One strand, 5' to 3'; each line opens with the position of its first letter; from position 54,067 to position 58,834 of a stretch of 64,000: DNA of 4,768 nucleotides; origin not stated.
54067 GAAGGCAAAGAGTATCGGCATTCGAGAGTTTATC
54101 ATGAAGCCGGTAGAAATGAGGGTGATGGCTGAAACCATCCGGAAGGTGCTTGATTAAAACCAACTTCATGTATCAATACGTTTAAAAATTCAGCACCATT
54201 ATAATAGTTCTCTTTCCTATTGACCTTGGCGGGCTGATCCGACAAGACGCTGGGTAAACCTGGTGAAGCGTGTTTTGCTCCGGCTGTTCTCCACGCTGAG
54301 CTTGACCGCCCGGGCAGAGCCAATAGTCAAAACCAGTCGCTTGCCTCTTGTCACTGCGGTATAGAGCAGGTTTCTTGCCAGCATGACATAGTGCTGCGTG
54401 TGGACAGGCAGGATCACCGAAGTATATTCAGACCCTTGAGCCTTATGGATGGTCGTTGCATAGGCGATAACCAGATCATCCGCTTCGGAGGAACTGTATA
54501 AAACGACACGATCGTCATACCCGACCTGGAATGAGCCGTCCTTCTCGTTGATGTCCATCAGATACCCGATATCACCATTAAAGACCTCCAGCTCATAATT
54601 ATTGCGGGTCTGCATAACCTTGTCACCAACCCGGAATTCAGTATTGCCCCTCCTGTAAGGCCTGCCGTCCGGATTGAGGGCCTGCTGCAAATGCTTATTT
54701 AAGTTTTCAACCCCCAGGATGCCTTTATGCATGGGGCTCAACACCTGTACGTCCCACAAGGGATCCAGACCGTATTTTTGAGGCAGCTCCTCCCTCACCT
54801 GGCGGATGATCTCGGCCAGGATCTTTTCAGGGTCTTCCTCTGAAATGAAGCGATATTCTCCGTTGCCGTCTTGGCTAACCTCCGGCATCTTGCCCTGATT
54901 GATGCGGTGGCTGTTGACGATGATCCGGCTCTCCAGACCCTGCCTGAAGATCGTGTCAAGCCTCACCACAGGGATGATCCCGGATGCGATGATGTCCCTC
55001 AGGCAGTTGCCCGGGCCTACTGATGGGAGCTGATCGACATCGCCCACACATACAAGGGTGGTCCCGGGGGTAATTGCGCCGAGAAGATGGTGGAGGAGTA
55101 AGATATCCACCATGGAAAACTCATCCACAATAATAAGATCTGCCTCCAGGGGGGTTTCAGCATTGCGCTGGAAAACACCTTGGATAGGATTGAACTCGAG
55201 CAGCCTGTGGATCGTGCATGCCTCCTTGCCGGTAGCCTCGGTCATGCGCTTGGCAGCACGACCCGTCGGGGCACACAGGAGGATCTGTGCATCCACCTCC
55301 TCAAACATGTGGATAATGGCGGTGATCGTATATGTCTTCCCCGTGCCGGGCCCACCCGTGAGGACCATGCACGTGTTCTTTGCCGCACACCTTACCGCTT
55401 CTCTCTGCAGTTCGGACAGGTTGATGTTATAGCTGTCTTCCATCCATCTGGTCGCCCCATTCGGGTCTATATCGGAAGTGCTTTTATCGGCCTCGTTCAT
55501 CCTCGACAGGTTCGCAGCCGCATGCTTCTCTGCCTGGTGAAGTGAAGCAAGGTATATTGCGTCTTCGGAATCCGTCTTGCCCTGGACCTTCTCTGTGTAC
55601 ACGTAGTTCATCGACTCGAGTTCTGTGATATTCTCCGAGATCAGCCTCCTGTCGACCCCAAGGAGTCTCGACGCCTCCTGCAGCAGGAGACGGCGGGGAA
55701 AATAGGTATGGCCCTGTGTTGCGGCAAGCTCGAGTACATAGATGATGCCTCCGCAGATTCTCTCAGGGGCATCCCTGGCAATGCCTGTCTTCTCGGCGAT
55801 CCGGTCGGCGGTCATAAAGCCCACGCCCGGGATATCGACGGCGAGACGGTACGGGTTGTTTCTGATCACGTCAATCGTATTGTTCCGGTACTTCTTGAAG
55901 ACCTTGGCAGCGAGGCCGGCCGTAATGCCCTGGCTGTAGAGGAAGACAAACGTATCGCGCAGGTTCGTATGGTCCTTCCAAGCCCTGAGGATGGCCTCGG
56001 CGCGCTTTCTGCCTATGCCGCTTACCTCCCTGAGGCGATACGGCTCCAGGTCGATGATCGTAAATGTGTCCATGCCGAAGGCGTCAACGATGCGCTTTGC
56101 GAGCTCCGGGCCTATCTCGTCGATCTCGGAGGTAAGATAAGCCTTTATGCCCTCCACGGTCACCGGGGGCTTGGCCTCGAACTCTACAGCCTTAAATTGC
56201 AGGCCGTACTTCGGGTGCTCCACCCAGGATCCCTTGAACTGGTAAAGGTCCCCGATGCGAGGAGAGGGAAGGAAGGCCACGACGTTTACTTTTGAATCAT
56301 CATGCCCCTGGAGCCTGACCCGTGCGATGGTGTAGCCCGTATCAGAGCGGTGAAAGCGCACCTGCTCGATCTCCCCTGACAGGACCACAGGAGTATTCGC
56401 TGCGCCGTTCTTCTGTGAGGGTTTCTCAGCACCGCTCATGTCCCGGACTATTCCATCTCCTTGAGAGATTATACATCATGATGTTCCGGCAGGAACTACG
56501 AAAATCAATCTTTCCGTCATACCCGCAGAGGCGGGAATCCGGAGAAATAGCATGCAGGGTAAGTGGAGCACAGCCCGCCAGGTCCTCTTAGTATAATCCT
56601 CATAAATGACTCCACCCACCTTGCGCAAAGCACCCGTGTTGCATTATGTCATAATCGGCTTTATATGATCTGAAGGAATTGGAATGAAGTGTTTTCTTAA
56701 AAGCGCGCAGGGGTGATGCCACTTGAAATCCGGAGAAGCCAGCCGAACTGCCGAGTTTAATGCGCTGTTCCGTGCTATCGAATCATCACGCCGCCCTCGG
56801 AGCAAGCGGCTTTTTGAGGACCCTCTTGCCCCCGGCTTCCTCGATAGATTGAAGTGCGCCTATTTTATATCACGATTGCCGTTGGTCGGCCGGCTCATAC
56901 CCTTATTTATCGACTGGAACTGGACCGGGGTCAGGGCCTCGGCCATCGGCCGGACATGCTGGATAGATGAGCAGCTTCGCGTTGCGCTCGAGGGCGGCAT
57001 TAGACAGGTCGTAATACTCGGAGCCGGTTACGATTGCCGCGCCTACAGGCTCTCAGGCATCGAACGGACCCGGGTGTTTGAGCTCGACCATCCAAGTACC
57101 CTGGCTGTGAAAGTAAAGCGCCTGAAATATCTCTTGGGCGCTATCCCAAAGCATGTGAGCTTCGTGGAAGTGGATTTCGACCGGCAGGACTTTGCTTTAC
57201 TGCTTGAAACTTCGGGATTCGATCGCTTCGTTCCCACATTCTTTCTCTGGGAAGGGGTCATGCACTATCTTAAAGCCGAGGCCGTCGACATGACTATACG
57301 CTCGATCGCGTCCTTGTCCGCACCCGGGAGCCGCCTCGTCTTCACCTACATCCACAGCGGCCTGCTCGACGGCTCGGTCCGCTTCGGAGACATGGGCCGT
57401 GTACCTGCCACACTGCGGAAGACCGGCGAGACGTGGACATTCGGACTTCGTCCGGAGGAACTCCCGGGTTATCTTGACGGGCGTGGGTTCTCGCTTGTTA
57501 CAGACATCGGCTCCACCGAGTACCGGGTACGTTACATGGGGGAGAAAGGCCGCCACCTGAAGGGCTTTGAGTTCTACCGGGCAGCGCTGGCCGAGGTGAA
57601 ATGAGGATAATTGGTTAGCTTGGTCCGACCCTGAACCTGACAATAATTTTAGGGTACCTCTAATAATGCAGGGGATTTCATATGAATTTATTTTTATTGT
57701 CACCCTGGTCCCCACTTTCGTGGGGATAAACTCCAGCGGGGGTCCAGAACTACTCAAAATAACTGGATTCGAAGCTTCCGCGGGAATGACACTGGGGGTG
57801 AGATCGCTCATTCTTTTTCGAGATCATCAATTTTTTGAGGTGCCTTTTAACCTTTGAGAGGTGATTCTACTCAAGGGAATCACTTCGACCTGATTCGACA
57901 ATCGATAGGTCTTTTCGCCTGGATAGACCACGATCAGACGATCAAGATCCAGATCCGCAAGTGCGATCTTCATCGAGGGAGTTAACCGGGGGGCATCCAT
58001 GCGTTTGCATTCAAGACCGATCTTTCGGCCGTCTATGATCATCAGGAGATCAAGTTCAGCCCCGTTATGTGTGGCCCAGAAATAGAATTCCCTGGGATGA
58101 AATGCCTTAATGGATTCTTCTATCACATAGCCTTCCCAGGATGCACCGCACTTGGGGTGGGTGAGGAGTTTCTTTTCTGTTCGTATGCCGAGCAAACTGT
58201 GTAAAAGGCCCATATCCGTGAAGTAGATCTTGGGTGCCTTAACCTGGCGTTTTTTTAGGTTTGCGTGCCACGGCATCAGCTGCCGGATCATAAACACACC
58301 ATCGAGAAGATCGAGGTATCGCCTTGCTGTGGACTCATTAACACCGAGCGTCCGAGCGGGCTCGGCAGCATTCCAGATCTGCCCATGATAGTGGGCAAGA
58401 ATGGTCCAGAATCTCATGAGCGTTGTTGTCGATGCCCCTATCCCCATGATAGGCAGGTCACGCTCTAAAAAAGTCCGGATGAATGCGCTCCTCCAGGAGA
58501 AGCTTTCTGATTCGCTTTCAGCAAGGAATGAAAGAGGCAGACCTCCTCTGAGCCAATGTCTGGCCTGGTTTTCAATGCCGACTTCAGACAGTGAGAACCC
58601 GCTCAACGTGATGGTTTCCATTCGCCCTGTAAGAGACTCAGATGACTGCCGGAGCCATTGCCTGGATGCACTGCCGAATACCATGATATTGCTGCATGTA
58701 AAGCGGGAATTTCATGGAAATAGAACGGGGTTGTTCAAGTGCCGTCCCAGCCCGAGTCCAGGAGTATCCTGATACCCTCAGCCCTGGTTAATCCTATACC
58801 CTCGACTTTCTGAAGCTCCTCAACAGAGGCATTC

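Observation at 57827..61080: Same-strand cassette of an XRE-HTH/ImmA-IrrE peptidase fusion, a PIN-like nuclease and a short XPF/ERCC4-(HhH)2 nuclease: a candidate signal-derepressed nuclease (defense or toxin-antitoxin-like) module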

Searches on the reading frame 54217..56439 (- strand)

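Call 3: search_protein_families(library=pfam, proteins=[window:54217-56439:-], max_evalue=0.01)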
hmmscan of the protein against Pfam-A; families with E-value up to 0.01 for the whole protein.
window:54217-56439:- (740 aa): 18 families
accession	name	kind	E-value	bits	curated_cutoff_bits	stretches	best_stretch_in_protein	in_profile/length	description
PF13245.12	AAA_19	-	9e-48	162.3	25.1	1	345-476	1-134/134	AAA domain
PF13604.12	AAA_30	-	4.9e-40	137.7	27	1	341-521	2-176/191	AAA domain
PF14490.11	HHH_RecD2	-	3.1e-37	126.8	27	2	157-246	2-92/92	ATP-dependent RecD2 DNA helicase HHH domain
PF18335.7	SH3_13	-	6.2e-22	77.6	41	1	580-640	1-64/65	ATP-dependent RecD-like DNA helicase SH3 domain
PF23139.1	OB_YrrC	-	5.2e-21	74.8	27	1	20-92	4-76/76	ATP-dependent DNA helicase YrrC, OB-fold domain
PF13538.12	UvrD_C_2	-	4.5e-17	62.1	27.4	1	659-703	2-49/52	UvrD-like helicase C-terminal domain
PF14520.12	HHH_5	-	9.4e-10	39.3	27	1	105-156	6-57/57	Helix-hairpin-helix domain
PF01443.25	Viral_helicase1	-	2.7e-09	37.6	21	2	655-702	178-223/228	Viral superfamily 1 RNA helicase core domain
PF13086.12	AAA_11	-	6.2e-08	33.2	27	1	341-398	2-67/257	AAA domain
PF00580.27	UvrD-helicase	-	8.4e-07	29.4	23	1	342-403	2-65/271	UvrD/REP helicase N-terminal domain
PF00633.29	HHH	-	0.00011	22.3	24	0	136-152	13-29/30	Helix-hairpin-helix motif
PF05970.20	PIF1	-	0.00019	21.5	25.9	1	353-452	20-122/223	PIF1-like helicase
PF05127.21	NAT10_TcmA_helicase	-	0.00045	20.6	22.7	1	359-454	1-111/176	RNA cytidine acetyltransferase NAT10/TcmA, helicase domain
PF13401.12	AAA_22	-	0.0011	19.7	27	1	355-394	5-45/130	AAA domain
PF02562.22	PhoH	-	0.0021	18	27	0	342-405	6-71/205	PhoH-like protein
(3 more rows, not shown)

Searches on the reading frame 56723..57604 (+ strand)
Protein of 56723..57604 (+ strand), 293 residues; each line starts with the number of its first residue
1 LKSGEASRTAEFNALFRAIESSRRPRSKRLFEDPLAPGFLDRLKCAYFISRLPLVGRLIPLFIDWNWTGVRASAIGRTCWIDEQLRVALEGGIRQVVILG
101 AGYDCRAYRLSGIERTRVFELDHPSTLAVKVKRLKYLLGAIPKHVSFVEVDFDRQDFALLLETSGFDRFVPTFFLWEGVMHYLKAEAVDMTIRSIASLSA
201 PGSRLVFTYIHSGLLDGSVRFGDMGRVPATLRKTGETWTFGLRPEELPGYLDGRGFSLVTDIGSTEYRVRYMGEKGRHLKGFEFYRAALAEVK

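Call 3: search_protein_families(library=pfam, proteins=[window:56723-57604:+], max_evalue=0.01)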
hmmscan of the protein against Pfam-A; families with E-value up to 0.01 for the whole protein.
window:56723-57604:+ (293 aa): 1 family
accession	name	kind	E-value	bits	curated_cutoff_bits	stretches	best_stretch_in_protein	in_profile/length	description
PF04072.20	LCM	-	2.1e-45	155.4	22.3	1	11-196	2-187/187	Leucine carboxyl methyltransferase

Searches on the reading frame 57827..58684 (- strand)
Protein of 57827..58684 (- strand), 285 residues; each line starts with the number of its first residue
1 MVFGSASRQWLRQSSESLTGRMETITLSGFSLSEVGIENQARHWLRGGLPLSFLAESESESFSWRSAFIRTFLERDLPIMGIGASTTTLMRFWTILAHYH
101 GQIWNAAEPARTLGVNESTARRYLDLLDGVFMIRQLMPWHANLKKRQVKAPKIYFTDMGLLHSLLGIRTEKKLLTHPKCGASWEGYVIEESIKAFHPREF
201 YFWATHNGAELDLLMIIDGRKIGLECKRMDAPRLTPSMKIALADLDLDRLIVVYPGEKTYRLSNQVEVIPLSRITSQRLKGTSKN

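Call 3: search_protein_families(library=pfam, proteins=[window:57827-58684:-], max_evalue=0.01)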
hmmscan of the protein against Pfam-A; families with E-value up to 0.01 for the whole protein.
window:57827-58684:- (285 aa): 2 families
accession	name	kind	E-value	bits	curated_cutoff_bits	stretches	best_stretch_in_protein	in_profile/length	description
PF13635.12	DUF4143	-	2.6e-43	148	28.1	1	74-228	1-159/160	Domain of unknown function (DUF4143)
PF13173.12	AAA_14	-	0.0043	17.5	27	1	2-35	95-128/129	AAA domain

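Call 4: search_protein_families(library=ncbifam, proteins=[window:57827-58684:-], max_evalue=0.01)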
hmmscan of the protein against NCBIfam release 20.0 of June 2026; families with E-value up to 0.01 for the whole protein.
window:57827-58684:- (285 aa): 0 families

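Call 5: search_protein_families(library=padloc, proteins=[window:57827-58684:-], max_evalue=0.01)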
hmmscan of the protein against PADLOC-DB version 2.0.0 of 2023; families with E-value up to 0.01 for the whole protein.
window:57827-58684:- (285 aa): 7 families
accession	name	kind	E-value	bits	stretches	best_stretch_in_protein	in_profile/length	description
PDLC04790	PDC-S01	-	3.2e-54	182.3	2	40-276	174-419/422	-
PDLC04789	PDC-S01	-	6.5e-27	92.5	1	2-229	106-341/375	-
PDLC04791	PDC-S01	-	1e-12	45.5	1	2-247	117-369/395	-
PDLC04787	PDC-S01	-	1.6e-11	41.7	1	4-170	126-309/412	-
PDLC04786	PDC-S01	-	1.6e-09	35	1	145-271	300-426/439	-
PDLC04788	PDC-S01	-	2.3e-06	24.8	1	117-234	260-388/448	-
PDLC04792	PDC-S01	-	2.6e-05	21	1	145-243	299-399/452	-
